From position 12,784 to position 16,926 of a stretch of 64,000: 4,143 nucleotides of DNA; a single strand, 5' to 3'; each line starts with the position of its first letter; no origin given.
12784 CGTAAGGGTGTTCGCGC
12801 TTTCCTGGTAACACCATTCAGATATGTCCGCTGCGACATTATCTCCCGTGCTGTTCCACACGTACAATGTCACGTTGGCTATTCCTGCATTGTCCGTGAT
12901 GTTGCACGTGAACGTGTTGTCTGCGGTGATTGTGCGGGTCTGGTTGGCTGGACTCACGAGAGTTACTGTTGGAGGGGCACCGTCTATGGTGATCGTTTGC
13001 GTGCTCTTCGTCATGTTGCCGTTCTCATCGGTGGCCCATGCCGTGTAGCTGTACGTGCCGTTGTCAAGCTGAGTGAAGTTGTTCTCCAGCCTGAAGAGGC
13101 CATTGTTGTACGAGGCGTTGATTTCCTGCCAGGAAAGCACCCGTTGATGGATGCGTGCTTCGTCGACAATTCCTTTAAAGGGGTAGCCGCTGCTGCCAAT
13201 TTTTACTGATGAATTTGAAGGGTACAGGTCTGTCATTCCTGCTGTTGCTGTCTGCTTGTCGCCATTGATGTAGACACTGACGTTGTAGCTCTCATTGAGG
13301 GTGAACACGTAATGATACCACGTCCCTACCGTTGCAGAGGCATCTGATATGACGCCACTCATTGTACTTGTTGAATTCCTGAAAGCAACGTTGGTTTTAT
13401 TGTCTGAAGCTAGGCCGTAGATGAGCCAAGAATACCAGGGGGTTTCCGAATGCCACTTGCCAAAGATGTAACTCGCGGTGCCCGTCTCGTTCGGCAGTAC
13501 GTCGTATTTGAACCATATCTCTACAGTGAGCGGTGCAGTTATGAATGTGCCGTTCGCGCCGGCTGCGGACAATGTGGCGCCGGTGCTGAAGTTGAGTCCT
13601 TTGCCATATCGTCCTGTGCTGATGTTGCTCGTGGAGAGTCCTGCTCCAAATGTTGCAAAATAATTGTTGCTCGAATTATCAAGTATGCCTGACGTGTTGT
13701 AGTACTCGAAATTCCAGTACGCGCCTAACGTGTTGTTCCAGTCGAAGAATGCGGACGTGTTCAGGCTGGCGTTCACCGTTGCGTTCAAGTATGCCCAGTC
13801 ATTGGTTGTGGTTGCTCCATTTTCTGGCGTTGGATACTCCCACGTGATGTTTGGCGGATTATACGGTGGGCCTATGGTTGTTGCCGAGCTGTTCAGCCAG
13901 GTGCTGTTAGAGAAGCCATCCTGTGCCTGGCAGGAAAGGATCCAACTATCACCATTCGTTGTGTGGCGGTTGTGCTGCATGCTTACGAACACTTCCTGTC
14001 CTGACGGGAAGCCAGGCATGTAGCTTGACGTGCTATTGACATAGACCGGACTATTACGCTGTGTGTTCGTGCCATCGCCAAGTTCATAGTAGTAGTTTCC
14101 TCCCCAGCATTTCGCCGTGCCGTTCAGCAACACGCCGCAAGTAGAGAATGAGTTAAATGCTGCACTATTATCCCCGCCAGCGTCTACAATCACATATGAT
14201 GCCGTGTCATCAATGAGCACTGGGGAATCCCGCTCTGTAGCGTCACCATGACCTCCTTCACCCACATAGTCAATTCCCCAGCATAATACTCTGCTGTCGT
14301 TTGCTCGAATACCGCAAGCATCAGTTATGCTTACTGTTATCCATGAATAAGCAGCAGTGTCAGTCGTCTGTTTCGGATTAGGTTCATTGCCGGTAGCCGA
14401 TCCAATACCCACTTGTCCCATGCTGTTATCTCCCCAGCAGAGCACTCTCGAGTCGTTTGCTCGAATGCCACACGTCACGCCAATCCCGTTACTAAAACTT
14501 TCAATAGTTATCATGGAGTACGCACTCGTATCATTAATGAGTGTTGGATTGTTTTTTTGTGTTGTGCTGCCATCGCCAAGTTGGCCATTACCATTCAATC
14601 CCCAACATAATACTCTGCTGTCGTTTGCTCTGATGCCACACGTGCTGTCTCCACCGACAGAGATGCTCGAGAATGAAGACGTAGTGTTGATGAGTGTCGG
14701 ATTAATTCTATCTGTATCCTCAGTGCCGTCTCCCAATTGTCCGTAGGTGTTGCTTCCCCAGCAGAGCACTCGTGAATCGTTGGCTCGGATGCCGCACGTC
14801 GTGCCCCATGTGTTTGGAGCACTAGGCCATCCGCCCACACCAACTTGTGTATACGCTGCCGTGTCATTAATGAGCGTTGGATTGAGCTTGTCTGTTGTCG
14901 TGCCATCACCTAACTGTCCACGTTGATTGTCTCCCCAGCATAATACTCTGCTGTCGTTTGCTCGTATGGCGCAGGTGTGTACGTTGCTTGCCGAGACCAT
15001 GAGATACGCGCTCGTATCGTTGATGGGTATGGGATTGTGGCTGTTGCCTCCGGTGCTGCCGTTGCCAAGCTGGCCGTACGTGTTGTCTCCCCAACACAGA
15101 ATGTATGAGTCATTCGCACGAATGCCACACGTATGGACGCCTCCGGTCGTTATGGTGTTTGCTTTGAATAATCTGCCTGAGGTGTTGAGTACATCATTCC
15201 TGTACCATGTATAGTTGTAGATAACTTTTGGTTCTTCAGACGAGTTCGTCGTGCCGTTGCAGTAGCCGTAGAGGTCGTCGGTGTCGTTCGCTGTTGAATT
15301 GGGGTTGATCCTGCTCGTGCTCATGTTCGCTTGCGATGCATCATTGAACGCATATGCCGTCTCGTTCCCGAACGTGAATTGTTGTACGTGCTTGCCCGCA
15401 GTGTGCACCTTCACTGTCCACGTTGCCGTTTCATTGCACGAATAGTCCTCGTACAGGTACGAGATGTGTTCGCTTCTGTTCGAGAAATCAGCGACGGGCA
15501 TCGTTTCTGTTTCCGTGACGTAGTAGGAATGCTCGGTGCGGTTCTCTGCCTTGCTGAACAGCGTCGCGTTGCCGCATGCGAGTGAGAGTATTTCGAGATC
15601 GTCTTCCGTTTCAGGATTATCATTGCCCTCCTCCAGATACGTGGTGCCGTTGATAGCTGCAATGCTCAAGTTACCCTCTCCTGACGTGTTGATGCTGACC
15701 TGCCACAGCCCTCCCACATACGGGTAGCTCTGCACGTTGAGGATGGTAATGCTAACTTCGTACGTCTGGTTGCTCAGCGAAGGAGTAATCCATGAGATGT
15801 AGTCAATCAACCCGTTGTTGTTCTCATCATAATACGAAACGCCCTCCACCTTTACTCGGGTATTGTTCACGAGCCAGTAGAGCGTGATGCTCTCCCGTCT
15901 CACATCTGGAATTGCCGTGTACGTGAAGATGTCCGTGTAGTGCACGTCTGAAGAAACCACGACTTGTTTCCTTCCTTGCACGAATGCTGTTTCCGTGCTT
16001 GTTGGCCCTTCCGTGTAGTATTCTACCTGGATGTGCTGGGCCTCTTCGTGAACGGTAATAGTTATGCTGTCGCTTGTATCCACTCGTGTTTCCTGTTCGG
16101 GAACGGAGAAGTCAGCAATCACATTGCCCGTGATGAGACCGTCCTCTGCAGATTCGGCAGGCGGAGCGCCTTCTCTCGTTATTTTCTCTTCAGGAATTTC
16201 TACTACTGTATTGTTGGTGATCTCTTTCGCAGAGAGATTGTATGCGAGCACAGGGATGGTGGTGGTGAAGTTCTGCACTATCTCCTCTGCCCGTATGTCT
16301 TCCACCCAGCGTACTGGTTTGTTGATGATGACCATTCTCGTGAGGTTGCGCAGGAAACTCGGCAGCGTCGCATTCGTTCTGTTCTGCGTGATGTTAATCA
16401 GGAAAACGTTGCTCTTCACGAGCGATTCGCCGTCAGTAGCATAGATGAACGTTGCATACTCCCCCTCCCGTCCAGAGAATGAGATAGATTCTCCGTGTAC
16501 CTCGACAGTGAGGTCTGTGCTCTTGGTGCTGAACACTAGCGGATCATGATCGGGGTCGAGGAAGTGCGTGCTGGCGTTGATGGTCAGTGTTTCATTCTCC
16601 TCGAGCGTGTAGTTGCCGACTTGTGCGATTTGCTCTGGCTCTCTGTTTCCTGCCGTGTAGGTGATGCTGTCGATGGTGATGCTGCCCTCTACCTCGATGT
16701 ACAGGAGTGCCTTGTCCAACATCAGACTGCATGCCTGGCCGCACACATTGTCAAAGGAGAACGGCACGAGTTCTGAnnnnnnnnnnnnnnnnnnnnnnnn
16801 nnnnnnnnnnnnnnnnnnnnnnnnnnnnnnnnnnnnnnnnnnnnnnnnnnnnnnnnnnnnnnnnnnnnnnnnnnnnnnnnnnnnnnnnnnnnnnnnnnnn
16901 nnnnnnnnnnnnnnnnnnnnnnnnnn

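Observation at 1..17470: Modular architecture inside the giant gene: recurring Ig-like, LamG and RCC1-propeller cassettes with conserved junction motifs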

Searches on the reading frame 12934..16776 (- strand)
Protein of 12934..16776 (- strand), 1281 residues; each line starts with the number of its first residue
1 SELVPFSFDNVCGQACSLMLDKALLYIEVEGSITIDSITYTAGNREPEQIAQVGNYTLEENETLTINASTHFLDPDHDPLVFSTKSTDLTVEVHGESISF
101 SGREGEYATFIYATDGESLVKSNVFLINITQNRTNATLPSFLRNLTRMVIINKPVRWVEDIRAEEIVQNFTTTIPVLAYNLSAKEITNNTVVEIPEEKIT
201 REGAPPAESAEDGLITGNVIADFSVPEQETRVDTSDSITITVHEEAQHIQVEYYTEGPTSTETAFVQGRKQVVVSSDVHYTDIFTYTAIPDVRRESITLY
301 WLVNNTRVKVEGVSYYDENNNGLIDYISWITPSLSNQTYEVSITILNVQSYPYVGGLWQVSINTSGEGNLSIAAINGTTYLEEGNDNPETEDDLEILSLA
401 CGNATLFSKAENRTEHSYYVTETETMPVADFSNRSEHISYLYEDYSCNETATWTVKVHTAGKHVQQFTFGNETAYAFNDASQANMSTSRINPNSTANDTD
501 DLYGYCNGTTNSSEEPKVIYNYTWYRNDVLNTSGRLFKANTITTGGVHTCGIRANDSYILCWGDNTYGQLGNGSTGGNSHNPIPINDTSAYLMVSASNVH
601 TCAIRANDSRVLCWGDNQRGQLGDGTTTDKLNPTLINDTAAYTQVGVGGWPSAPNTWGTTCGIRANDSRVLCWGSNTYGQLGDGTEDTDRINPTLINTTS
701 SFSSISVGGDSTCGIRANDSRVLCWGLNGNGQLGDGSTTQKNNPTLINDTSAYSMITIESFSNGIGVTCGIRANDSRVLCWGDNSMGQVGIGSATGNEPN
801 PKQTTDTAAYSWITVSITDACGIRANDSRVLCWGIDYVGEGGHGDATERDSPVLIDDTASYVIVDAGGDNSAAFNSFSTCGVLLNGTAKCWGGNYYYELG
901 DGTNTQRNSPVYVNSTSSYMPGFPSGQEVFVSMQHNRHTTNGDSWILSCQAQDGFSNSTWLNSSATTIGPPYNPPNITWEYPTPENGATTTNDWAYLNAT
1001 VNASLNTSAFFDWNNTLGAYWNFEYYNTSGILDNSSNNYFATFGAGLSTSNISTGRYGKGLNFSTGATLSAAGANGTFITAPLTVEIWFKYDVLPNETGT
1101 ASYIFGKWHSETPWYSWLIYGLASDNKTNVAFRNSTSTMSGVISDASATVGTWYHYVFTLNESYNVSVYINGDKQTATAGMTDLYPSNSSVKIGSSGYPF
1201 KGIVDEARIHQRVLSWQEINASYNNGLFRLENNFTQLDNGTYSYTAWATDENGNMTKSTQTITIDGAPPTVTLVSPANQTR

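Call 17: find_homologous_proteins(query=window:12934-16776:-, max_evalue=1e-10)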
Query window:12934-16776:- (1281 aa): 116 proteins with E <= 1e-10 among 8000 candidates.
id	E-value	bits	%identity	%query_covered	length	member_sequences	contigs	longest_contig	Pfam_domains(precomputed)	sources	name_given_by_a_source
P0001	0.0e+0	1290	45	75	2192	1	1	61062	PF00415.25,PF13540.13,PF25384.2,PF25390.2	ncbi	ncbi:MAG: hypothetical protein V1725_02400, partial [archaeon]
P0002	1.9e-120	422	29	34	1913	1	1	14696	PF13229.13,PF13385.14,PF02210.32,PF00054.31,PF05048.20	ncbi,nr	ncbi:right-handed parallel beta-helix repeat-containing protein, partial [archaeon]|nr:right-handed 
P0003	1.6e-114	402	34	69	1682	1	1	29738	PF00415.25,PF13540.13,PF25390.2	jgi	-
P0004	1.8e-83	300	38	37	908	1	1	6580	-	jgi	-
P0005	7.6e-73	264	39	39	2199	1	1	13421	PF13385.14,PF02210.32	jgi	-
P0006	3.2e-72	262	37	27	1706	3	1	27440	PF21722.5,PF13385.14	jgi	-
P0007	3.7e-68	249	35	37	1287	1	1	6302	-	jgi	-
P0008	8.6e-67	244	45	19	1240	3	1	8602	-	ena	-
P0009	1.7e-66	243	34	37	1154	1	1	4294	-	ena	-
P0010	3.4e-66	242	31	30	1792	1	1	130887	PF17963.8,PF17892.8,PF00415.25,PF17803.8,PF13540.13,PF25384.2,PF25390.2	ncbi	-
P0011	1.0e-64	237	34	34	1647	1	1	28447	PF19077.7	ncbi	-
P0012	2.7e-64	236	38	31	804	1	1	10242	-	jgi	jgi:hypothetical protein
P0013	5.7e-64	235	47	19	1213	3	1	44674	-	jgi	-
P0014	3.9e-61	226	33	39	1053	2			-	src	-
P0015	5.4e-60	222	33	37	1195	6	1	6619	-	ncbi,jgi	-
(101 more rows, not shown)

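Call 19: find_encoding_contigs(protein=P0001, flank=10000, max_places=3)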
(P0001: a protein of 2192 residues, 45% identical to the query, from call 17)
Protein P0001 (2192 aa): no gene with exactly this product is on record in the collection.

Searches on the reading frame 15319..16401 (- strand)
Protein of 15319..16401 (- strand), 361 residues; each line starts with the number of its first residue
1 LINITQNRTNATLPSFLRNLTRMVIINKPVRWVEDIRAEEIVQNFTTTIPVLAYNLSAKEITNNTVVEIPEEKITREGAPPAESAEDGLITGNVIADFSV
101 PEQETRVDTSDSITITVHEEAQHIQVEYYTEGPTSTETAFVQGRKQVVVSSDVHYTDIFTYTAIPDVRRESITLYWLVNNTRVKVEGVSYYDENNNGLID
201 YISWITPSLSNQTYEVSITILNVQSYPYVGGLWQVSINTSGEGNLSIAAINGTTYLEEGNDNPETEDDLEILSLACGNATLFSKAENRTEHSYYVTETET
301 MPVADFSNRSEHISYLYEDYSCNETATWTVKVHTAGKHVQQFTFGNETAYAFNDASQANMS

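Call 65: predict_structure(alignment_id=A3)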
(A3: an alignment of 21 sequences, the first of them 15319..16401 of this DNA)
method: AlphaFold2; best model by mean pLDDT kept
length: 361 residues; sequences in the alignment: 21
mean_pLDDT: 79.5   pTM: 0.65
mean pLDDT of the five models: 79.5, 79.1, 78.6, 78.4, 78.3
residues with pLDDT >= 90: 136; 70-90: 148; 50-70: 33; < 50: 44
segments of 3 or more residues with pLDDT < 50: 1-13, 81-109
pLDDT, mean of each block of 10 residues (from residue 1): 37 60 87 89 87 90 89 80 40 37 38 88 92 91 90 86 92 91 92 92 84 90 73 89 90 79 76 92 81 74 66 78 91 90 91 74 42
secondary structure, 60 per line:
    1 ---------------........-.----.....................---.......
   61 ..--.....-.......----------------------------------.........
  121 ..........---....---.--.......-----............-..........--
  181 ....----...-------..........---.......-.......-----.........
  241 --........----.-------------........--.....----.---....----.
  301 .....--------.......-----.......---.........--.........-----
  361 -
elements in order: E16-23 E30-50 E54-62 E65-69 E74-77 E112-130 E134-137 E144-150 E156-167 E172-178 E181-184 E189-191 E199-208 E212-218 E220-226 E232-240 E243-250 E269-276 E279-283 E292-295 E300-302 E314-320 E326-332 E336-344 E347-355

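Call 67: search_protein_representatives(alignment_id=A3)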
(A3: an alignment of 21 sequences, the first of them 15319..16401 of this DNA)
Query: 21 sequences, 326 profile positions. Proteins with E-value up to 0.001 (for the whole library): 2875; up to 1e-10: 2387; up to 1e-30: 1112. The best 150 are listed.
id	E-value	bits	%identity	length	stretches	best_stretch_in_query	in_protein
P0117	4.8e-148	509.0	-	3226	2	9-324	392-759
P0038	3.0e-126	437.4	-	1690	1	11-324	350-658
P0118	4.0e-125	433.7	-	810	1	11-321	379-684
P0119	1.7e-124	431.6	-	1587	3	122-323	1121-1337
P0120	9.3e-119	412.7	-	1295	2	12-318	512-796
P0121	3.6e-118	410.8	-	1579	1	6-321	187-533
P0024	5.4e-116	403.6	-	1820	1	15-325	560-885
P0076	3.3e-115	401.1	-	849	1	3-323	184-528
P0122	2.1e-114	398.5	-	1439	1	13-324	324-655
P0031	7.3e-114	396.6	-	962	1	10-325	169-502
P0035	8.9e-114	396.4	-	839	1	8-323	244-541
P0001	1.0e-113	396.2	-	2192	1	3-325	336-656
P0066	1.4e-112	392.5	-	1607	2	2-324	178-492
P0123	5.0e-112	390.6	-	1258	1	10-322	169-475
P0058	7.2e-112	390.1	-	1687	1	5-324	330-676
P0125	2.1e-111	388.6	-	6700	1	2-325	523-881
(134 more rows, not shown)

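Call 69: find_encoding_contigs(protein=P0125, flank=10000, max_places=4)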
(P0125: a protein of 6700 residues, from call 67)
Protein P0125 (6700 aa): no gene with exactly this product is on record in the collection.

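Call 70: fold_search(model_id=the predicted structure, library=pdb)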
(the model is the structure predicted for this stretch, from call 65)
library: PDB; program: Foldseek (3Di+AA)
matches with E <= 10: 1625; with E <= 0.001: 44
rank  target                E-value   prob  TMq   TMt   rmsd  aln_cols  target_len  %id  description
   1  7lcg_A                7.2e-06  0.89  0.14  0.11  27.7       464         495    8  The mature Usutu SAAR-1776, Model A (released 2021-09-01)
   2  2i69_A                2.4e-05  0.84  0.15  0.13  28.6       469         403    8  Crystal structure of the West Nile virus envelope glycoprotein (released 2006-11-21)
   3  9pm6_A                5.0e-05  0.69  0.13  0.12  26.3       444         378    8  Cryo-EM structure of modified Zika virus E protein dimer complexed with a neutralizing antibody OZ-D4 Fab (released 2026-01-21)
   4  4fg0                  5.8e-05  0.75  0.14  0.13  28.6       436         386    9  Structure of the St. Louis Encephalitis Virus envelope protein in the fusogenic trimer conformation. (released 2012-06-27)
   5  6epk_A                6.4e-05  0.60  0.12  0.11  28.2       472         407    8  CRYSTAL STRUCTURE OF THE PRECURSOR MEMBRANE PROTEIN-ENVELOPE PROTEIN HETERODIMER FROM THE YELLOW FEVER VIRUS (released 2018-10-31)
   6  7kv9_A                9.5e-05  0.75  0.15  0.11  27.0       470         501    8  Chimeric flavivirus between Binjari virus and West Nile (Kunjin) virus (released 2020-12-23)
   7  7lcg_E                9.5e-05  0.63  0.14  0.11  27.4       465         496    8  The mature Usutu SAAR-1776, Model A (released 2021-09-01)
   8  6zqi_A                1.1e-04  0.69  0.14  0.11  27.4       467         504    7  Cryo-EM structure of Spondweni virus prME (released 2021-01-20)
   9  3p54                  1.3e-04  0.72  0.15  0.13  27.4       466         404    8  Crystal Structure of the Japanese Encephalitis Virus Envelope Protein, strain SA-14-14-2. (released 2010-12-08)
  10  5lbv_A                1.4e-04  0.54  0.12  0.11  26.7       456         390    7  Structural basis of zika and dengue virus potent antibody cross-neutralization (released 2016-07-06)
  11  4gt0_A                1.6e-04  0.66  0.15  0.14  28.9       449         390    7  Structure of dengue virus serotype 1 sE containing stem to residue 421 (released 2012-12-19)
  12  8ofn_A                1.8e-04  0.60  0.13  0.13  27.3       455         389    8  Structure of the yellow fever virus (Asibi strain) dimeric envelope protein (released 2023-08-09)
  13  5dz9                  1.9e-04  0.97  0.19  0.20  18.2       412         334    6  Streptococcus agalactiae AgI/II polypeptide BspA C-terminal domain (Mut) (released 2016-06-22)
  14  3zko_A                1.9e-04  0.35  0.11  0.11  27.6       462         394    7  The structure of ''breathing'' dengue virus. (released 2013-05-15)
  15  6nip_E                2.2e-04  0.41  0.12  0.11  26.0       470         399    7  Crystal structure of a human anti-ZIKV-DENV neutralizing antibody MZ1 in complex with ZIKV E glycoprotein (released 2019-12-25)
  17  7ptp_A                2.4e-04  0.80  0.17  0.10  23.9       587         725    8  In-situ structure of pentameric S-layer protein (released 2021-12-15)
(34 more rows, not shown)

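Call 81: list_cluster_members(proteins=[P0125, P0001, P0117])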
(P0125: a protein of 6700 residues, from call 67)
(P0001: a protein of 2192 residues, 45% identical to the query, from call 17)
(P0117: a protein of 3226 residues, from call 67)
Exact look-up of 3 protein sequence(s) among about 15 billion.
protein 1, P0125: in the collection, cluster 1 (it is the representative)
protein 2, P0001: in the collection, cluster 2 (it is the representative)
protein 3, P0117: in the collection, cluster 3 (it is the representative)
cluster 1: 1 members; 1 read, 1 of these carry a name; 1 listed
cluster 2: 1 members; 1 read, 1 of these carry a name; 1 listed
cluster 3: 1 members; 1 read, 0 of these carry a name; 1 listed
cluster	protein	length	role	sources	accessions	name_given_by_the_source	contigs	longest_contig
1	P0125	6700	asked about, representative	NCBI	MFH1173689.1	MAG: LamG-like jellyroll fold domain-containing protein, partial [archaeon]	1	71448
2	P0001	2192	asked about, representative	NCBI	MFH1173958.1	MAG: hypothetical protein V1725_02400, partial [archaeon]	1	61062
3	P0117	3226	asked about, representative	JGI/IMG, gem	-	-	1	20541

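Call 87: search_solved_structures(query=A3, max_evalue=1)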
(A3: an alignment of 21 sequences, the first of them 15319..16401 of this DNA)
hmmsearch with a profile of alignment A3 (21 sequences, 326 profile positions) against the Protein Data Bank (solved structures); distinct sequences matched with E-value up to 1: 1.
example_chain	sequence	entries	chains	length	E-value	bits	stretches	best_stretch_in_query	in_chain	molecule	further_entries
2jov_A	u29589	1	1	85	0.098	15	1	13-80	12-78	Hypothetical protein CPE0013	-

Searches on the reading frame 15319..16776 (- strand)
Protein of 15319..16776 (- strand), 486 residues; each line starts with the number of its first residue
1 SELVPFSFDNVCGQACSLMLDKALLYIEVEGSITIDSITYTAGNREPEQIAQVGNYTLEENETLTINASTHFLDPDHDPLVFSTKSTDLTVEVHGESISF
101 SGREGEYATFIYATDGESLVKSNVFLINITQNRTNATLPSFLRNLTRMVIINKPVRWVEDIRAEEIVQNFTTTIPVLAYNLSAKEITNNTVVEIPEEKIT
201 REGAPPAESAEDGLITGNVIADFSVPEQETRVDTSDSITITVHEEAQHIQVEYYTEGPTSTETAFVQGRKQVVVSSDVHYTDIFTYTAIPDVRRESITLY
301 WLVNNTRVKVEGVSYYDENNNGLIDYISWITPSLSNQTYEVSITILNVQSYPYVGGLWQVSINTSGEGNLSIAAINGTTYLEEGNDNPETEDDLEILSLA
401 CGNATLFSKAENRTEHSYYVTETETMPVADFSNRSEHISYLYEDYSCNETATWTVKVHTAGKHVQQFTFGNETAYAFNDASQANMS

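Call 28: search_protein_families(library=pfam, proteins=[window:15319-16776:-], max_evalue=0.5)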
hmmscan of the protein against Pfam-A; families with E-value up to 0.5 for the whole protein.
window:15319-16776:- (486 aa): 3 families
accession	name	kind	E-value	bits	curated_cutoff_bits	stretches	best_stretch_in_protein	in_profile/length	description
PF17803.7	Cadherin_4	-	0.0052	17.7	25.1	1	37-86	4-53/71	Bacterial cadherin-like domain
PF17963.7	Big_9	-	0.03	15.6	23.6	1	50-118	5-79/89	Bacterial Ig domain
PF20402.4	DUF6692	-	0.13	12.8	24.2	1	85-149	61-125/162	Domain of unknown function (DUF6692)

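Call 74: search_protein_families(library=ncbifam, proteins=[window:15319-16776:-], max_evalue=0.01)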
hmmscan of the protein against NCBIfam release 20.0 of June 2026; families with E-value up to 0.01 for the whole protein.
window:15319-16776:- (486 aa): 0 families
